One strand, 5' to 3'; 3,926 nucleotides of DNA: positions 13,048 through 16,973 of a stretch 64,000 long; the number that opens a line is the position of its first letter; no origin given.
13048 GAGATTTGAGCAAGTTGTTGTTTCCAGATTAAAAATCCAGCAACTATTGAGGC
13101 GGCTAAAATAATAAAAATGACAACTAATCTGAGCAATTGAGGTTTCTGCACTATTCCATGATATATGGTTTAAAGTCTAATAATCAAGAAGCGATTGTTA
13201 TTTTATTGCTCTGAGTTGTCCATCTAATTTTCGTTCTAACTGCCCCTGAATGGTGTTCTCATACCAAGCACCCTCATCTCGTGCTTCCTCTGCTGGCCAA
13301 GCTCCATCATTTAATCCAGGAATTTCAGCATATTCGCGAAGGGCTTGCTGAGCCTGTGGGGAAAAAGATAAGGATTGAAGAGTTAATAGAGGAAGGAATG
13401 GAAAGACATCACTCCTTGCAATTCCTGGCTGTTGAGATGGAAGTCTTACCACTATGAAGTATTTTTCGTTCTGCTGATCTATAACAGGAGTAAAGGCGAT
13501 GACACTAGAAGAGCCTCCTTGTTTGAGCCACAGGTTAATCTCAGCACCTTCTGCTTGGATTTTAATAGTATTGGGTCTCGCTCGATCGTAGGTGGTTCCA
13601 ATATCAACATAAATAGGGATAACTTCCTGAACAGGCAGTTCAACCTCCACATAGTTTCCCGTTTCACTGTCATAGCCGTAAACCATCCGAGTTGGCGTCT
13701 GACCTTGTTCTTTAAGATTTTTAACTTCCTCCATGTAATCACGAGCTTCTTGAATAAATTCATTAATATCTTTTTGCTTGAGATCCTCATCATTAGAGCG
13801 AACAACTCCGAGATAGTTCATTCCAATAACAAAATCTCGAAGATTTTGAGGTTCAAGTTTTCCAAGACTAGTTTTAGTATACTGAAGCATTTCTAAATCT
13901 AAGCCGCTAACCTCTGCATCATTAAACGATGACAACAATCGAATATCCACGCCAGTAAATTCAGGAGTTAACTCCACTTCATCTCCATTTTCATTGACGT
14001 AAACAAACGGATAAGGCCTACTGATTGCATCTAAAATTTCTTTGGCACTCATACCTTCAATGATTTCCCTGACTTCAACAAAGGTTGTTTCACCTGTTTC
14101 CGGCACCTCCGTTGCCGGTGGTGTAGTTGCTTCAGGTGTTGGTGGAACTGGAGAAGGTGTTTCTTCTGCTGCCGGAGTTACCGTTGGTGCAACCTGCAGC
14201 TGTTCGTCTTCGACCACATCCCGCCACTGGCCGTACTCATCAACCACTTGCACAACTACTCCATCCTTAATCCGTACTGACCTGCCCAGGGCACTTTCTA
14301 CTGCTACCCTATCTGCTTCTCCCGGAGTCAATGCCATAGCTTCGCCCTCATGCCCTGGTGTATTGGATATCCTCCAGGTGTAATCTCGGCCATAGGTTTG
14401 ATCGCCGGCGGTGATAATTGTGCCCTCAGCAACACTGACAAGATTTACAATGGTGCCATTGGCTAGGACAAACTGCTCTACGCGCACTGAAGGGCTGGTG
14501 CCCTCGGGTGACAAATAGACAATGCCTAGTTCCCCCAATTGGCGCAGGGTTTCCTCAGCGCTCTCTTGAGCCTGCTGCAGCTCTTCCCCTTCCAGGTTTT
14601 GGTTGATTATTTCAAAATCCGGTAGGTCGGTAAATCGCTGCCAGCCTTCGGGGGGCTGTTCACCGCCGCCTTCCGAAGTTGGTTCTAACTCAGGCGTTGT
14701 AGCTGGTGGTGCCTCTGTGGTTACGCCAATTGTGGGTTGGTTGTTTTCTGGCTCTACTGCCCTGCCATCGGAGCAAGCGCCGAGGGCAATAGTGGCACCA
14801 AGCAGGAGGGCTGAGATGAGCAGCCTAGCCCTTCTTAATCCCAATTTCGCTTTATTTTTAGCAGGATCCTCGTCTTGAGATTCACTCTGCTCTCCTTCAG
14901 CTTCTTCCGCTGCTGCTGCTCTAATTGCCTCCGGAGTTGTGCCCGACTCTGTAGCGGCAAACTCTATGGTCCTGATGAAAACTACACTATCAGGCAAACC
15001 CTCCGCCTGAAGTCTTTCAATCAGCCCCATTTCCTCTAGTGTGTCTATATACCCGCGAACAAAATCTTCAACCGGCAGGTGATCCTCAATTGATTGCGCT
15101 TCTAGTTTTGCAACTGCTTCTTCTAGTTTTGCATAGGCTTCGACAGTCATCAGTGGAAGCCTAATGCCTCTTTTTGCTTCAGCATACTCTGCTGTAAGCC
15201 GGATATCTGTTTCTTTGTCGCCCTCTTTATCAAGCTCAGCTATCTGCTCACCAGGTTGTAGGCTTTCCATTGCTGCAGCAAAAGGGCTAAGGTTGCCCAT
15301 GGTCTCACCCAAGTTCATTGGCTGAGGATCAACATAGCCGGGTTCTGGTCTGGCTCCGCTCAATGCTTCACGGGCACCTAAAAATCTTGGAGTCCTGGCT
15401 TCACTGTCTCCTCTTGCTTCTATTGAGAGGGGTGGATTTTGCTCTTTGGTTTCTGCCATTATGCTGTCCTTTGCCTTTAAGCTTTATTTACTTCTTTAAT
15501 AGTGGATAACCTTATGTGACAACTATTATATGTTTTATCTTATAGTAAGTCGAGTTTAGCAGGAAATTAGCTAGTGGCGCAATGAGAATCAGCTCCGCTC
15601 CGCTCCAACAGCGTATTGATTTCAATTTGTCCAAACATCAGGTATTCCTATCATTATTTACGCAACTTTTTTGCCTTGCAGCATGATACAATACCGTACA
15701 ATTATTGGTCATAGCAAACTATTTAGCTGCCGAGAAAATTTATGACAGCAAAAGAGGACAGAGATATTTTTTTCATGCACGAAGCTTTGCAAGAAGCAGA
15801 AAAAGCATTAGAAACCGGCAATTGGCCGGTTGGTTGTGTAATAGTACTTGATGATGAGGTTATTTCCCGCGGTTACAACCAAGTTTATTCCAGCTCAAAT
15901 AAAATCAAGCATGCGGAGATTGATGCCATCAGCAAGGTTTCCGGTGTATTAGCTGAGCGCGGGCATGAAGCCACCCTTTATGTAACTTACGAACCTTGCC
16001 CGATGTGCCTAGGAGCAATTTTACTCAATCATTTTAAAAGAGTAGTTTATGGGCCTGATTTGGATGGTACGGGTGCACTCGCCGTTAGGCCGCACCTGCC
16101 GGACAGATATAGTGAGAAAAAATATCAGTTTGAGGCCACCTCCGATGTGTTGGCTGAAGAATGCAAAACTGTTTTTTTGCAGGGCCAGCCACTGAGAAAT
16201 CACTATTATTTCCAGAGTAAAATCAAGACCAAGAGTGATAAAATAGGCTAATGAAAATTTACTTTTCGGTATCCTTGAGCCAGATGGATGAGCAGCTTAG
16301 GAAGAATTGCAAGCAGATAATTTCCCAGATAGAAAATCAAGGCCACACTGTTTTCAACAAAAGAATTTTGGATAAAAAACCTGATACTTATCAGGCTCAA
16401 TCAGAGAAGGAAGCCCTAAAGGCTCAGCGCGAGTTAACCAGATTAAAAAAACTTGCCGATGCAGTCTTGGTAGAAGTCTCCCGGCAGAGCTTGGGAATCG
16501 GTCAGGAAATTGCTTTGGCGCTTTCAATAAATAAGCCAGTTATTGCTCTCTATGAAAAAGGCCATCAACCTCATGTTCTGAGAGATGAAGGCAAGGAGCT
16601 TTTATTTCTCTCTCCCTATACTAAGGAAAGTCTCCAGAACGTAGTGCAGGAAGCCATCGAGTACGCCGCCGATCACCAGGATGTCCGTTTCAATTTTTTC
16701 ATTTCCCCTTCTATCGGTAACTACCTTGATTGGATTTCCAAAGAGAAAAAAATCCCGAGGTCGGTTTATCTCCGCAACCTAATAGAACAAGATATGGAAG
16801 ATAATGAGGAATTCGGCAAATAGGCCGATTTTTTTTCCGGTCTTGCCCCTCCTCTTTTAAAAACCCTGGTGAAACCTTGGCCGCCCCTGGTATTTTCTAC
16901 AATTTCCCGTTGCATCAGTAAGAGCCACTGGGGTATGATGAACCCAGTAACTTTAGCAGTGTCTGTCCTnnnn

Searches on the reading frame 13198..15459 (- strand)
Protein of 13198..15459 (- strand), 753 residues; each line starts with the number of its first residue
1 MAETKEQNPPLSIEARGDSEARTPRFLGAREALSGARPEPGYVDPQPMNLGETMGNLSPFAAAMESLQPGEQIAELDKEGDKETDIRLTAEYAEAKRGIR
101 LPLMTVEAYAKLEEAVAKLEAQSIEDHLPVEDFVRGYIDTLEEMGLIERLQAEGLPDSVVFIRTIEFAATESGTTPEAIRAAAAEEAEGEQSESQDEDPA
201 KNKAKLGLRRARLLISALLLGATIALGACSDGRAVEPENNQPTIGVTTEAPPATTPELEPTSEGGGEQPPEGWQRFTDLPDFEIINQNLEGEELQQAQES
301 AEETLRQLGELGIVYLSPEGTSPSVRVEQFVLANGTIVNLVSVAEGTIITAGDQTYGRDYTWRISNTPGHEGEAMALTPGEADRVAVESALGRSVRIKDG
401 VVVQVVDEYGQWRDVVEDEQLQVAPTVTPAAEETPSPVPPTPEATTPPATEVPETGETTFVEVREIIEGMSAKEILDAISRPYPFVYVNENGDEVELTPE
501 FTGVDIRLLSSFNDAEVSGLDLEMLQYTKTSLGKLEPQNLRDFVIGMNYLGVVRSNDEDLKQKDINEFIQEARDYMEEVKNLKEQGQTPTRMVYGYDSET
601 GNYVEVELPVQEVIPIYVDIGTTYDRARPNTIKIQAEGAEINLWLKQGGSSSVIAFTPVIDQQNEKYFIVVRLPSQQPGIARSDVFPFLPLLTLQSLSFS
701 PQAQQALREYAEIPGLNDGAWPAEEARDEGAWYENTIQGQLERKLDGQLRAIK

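Call 6: search_protein_families(library=pfam, proteins=[window:13198-15459:-], max_evalue=0.1)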
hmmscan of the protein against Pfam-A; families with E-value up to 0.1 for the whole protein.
window:13198-15459:- (753 aa): 2 families
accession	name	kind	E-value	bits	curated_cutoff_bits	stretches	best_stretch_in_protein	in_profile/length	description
PF06347.19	SH3_4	-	0.003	17.7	24.1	1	395-416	19-40/56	Bacterial SH3 domain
PF15232.11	DUF4585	-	0.028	14.9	27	1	596-610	33-47/73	Domain of unknown function (DUF4585)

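Call 14: search_protein_families(library=ncbifam, proteins=[window:13198-15459:-], max_evalue=0.1)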
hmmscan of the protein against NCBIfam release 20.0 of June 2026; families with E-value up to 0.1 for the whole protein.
window:13198-15459:- (753 aa): 0 families

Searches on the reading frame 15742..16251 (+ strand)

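Call 7: search_protein_families(library=pfam, proteins=[window:15742-16251:+], max_evalue=0.1)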
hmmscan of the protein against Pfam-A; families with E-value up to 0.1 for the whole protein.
window:15742-16251:+ (169 aa): 10 families
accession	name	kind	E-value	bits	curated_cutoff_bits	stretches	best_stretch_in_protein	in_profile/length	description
PF00383.29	dCMP_cyt_deam_1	-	2.5e-25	88.8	25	1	8-104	4-101/102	Cytidine and deoxycytidylate deaminase zinc-binding region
PF14437.12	MafB19-deam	-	8.3e-23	81.3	27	1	11-112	6-108/142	MafB19-like deaminase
PF14439.12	Bd3614-deam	-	4.5e-06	27.1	38.5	1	40-127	21-110/113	Bd3614-like deaminase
PF18771.7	APOBEC3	-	0.00017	22.1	27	1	46-100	21-76/137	APOBEC3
PF18750.7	SNAD4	-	0.00093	19.7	27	1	46-94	22-72/130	Secreted Novel AID/APOBEC-like Deaminase 4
PF18772.7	APOBEC2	-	0.0029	18.1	26.8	1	51-93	45-89/175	APOBEC2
PF18778.7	NAD1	-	0.0067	17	27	1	41-93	38-90/175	Novel AID APOBEC clade 1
PF18774.7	APOBEC4_like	-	0.01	16.2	26.7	1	45-98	21-76/131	APOBEC4-like -AID/APOBEC-deaminase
PF18782.7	NAD2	-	0.015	15.9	27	1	48-93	47-94/179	Novel AID APOBEC clade 2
PF09930.14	DUF2162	-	0.096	12.5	34.4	0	76-96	95-115/223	Predicted transporter (DUF2162)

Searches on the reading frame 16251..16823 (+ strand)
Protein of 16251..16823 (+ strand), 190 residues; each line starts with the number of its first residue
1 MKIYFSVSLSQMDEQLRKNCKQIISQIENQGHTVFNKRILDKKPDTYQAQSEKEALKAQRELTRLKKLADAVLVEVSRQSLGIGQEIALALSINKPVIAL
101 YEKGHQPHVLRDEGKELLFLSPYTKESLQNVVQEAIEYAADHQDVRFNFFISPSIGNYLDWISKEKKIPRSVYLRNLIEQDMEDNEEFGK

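Call 7: search_protein_families(library=pfam, proteins=[window:16251-16823:+], max_evalue=0.1)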
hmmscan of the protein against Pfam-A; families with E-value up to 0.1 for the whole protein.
window:16251-16823:+ (190 aa): 5 families
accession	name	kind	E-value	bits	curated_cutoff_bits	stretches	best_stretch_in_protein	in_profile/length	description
PF05014.21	Nuc_deoxyrib_tr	-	0.00015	22.4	28.8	1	4-113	2-110/117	Nucleoside 2-deoxyribosyltransferase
PF14278.11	TetR_C_8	-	0.0058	17.1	26.1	1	119-174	36-94/103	Transcriptional regulator C-terminal region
PF12651.13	RHH_3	-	0.019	15.3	21.6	1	145-176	3-34/44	Ribbon-helix-helix domain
PF07751.16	Abi_2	-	0.072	13.8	25.6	0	7-59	35-86/184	Abi-like protein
PF24467.1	ARM_FBXO47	-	0.082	12.6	27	0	8-75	218-286/292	FBXO47, ARM repeats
